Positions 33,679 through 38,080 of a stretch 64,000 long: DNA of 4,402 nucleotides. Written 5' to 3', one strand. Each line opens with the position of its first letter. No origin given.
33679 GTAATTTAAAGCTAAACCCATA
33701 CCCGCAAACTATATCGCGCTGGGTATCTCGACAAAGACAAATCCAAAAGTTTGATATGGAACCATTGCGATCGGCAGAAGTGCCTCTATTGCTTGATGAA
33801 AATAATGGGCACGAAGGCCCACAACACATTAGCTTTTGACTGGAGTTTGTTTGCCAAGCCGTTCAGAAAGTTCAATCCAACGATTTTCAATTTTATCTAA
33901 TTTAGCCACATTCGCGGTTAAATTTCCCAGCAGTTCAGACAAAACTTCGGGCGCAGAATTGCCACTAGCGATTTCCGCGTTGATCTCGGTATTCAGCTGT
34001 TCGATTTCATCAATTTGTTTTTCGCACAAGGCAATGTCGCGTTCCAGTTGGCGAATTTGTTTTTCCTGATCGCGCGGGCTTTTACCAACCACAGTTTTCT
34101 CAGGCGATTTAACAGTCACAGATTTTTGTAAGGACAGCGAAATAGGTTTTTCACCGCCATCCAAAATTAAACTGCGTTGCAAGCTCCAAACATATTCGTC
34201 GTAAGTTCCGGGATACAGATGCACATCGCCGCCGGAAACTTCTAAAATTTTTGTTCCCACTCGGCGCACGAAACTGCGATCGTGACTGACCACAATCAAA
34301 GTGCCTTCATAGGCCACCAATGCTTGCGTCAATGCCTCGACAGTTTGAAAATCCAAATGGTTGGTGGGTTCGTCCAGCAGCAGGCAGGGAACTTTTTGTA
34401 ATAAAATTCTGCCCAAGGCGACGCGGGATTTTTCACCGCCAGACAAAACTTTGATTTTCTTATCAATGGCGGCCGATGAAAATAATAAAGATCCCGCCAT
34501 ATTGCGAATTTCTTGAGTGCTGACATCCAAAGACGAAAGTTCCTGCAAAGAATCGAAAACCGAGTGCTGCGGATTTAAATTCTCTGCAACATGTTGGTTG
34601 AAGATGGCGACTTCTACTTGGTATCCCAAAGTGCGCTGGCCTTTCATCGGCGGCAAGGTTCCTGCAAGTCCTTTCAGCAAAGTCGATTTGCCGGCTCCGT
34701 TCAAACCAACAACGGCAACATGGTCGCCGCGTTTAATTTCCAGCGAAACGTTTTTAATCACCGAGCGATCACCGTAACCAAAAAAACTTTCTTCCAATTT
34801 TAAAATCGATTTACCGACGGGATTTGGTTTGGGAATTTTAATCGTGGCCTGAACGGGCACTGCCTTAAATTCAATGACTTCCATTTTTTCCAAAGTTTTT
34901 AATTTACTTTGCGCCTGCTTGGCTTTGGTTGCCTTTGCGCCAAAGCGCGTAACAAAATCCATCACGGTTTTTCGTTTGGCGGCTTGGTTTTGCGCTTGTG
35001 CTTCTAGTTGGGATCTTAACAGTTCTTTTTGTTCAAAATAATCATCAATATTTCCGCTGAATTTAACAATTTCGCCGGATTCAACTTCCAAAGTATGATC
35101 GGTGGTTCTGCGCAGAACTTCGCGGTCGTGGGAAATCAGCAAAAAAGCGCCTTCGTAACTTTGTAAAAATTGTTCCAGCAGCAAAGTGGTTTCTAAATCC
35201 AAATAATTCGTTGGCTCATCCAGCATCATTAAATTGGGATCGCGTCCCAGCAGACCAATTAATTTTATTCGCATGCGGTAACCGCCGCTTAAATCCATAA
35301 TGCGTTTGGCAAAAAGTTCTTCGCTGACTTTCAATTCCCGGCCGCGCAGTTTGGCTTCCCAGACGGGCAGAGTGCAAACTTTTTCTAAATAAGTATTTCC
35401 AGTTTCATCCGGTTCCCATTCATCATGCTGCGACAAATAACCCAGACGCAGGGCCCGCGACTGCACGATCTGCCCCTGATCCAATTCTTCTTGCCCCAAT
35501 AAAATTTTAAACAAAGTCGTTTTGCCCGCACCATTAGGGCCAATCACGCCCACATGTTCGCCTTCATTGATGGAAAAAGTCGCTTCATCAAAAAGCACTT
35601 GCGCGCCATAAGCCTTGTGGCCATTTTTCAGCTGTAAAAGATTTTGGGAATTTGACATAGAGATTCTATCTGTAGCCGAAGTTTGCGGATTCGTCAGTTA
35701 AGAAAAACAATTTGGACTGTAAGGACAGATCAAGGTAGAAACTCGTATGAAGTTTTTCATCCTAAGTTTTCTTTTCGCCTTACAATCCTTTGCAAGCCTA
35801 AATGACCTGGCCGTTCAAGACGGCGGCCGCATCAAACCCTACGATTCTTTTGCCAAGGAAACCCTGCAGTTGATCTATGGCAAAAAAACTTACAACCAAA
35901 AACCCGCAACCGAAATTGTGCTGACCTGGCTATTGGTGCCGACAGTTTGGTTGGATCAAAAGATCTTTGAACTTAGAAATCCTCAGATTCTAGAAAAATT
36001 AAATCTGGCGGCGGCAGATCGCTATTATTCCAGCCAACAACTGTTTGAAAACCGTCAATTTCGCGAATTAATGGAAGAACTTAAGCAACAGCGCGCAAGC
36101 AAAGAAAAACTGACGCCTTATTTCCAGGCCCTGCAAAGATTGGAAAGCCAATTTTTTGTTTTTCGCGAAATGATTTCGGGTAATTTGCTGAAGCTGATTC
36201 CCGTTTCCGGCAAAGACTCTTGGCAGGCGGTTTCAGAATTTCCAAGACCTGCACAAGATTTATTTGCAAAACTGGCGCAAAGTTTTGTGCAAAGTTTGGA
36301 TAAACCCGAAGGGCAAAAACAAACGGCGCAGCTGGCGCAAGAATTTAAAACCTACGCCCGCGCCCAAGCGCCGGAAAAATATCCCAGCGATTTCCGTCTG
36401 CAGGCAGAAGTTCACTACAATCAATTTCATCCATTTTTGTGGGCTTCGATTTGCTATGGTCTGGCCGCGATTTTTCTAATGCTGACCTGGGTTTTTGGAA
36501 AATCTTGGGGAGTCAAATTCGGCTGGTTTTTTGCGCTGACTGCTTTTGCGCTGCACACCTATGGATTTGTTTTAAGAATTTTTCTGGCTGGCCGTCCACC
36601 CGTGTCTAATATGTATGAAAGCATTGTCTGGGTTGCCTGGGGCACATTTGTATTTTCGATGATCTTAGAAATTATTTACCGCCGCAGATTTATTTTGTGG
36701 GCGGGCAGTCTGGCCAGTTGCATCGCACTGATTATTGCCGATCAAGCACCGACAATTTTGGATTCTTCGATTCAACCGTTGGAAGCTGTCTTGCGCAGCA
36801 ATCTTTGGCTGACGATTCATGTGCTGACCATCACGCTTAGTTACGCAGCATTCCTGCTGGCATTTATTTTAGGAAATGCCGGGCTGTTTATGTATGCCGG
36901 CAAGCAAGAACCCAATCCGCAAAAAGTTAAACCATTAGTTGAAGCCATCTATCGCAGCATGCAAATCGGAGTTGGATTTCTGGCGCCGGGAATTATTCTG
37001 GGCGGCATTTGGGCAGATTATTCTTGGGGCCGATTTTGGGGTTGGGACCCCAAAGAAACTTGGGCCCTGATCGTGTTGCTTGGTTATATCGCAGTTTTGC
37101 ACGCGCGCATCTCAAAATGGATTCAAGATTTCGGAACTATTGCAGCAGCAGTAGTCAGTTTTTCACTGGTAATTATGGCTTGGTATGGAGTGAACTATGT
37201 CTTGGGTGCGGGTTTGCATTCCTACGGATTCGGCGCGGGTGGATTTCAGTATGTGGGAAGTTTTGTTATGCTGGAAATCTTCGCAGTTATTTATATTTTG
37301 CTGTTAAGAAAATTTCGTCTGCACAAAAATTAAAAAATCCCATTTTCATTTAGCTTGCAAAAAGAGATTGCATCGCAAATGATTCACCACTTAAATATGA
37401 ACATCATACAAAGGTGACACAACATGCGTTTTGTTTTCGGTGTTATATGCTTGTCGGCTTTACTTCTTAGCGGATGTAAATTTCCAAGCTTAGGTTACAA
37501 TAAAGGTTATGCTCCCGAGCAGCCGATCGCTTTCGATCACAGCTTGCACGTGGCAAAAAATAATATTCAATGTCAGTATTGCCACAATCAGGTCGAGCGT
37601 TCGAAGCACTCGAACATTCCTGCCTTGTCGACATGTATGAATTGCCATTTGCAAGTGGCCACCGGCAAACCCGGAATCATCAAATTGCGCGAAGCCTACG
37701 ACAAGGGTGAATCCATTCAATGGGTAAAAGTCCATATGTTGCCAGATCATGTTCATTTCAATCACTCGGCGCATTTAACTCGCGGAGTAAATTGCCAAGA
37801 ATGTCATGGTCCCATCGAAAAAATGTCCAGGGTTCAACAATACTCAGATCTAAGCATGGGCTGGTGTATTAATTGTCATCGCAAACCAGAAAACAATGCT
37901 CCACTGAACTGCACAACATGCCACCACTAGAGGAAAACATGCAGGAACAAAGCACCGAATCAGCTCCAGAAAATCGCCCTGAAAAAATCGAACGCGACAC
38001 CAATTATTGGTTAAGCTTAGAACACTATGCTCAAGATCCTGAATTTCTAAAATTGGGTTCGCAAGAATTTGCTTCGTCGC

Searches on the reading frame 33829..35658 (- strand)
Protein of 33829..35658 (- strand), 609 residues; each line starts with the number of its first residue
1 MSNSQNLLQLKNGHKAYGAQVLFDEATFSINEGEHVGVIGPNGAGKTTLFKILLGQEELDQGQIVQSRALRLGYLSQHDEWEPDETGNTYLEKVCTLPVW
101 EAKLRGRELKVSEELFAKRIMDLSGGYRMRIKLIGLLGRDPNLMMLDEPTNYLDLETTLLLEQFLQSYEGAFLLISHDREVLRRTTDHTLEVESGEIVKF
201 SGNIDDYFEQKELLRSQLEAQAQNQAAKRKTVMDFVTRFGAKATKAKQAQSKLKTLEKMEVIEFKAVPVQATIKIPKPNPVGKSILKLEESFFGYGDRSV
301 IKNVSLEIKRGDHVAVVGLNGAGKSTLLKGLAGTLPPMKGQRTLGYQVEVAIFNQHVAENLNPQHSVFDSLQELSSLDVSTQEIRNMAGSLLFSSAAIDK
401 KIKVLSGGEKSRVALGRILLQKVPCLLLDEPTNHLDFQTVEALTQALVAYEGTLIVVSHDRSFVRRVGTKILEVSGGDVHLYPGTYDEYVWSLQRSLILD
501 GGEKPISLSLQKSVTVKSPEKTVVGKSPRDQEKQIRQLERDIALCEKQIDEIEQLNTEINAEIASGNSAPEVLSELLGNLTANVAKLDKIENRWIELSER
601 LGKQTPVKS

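Call 46: search_protein_families(library=ncbifam, proteins=[window:33829-35658:-], max_evalue=0.01)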
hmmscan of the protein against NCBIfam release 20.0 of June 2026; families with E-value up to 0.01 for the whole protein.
window:33829-35658:- (609 aa): 206 families (the best 25 are shown)
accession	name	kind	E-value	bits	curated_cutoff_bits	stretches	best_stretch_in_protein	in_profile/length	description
NF000355.4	ribo_prot_ABC_F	equivalog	2.9e-121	405.8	380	3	243-473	264-498/499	ribosomal protection-like ABC-F family protein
NF011646.0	PRK15064.1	equivalog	2.6e-109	366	762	2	109-492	142-526/530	ABC-F family ATPase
NF008775.0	PRK11819.1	equivalog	1e-103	347.9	599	2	118-495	159-537/556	energy-dependent translational throttle protein EttA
NF007921.0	PRK10636.1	equivalog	3.1e-103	346.2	917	2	109-603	136-630/638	ABC transporter ATP-binding protein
TIGR03719.1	ABC_ABC_ChvD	subfamily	4.5e-102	342.4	806.75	2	118-495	157-535/552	energy-dependent translational throttle protein EttA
NF050005.1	ABC_ATPase_Uup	equivalog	6.4e-97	325.3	900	2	118-599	152-634/636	ATP-binding cassette ATPase Uup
NF000170.2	ABCF_Vga_all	exception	8.3e-94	314.9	725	3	242-490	223-469/521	Vga family ABC-F type ribosomal protection protein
NF008358.0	PRK11147.1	equivalog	1.3e-91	307.8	936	2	118-598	152-629/635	ABC transporter ATP-binding protein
NF043038.1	ABCF_CplR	exception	1e-79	268.7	780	2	252-492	248-487/544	ABC-F type ribosomal protection protein CplR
NF000514.1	ABCF_OptrA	exception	1.6e-78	264.6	1450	2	109-561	169-614/655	ABC-F type ribosomal protection protein OptrA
NF000169.2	ABCF_Sal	exception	7.7e-78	262.5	725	4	382-489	108-215/542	Sal family ABC-F type ribosomal protection protein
NF000168.2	ABCF_Msr_all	exception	2.2e-72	244.2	680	2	8-252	6-230/487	Msr family ABC-F type ribosomal protection protein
NF000171.1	ABCF_producer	exception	2.3e-71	240.9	800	4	395-490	154-249/541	TlrC/CarA/OleB/SrmB family ABC-F type ribosomal protection protein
NF000167.2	ABCF_Lsa_all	exception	8.3e-63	213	750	3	11-229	7-221/492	Lsa family ABC-F type ribosomal protection protein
NF000166.1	ABCF_CarA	exception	1e-56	192.3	1050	4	397-490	166-259/556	ABC-F type ribosomal protection protein Car(A)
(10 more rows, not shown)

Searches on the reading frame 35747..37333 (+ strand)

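Call 70: search_protein_families(library=pfam, proteins=[window:35747-37333:+], max_evalue=0.001)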
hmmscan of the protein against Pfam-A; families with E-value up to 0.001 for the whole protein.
window:35747-37333:+ (528 aa): 2 families
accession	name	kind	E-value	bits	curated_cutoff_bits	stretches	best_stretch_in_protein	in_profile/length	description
PF01578.25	Cytochrom_C_asm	-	2.6e-32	112.6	29.9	1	286-486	1-208/212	Cytochrome C assembly protein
PF04689.18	S1FA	-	0.00065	20.2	21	0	364-415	15-65/66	DNA binding protein S1FA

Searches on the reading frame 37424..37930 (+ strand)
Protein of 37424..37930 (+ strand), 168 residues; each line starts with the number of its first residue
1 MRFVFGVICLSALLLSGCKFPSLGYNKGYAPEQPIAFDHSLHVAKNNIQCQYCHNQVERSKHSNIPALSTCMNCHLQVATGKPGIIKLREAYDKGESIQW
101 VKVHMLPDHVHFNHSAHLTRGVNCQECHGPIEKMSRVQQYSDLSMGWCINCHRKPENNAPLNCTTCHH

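Call 70: search_protein_families(library=pfam, proteins=[window:37424-37930:+], max_evalue=0.001)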
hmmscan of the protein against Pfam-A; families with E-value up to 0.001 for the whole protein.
window:37424-37930:+ (168 aa): 3 families
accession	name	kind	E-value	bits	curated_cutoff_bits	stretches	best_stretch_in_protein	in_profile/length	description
PF14522.11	Cytochrome_C7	-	2.9e-14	53.1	24.8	2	110-168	1-67/67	Cytochrome c7 and related cytochrome c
PF02085.21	Cytochrom_CIII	-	1.6e-08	35.3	22.9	1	30-82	16-59/101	Class III cytochrome C family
PF14537.11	Cytochrom_c3_2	-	6.6e-06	26.9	25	1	44-128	3-78/79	Cytochrome c3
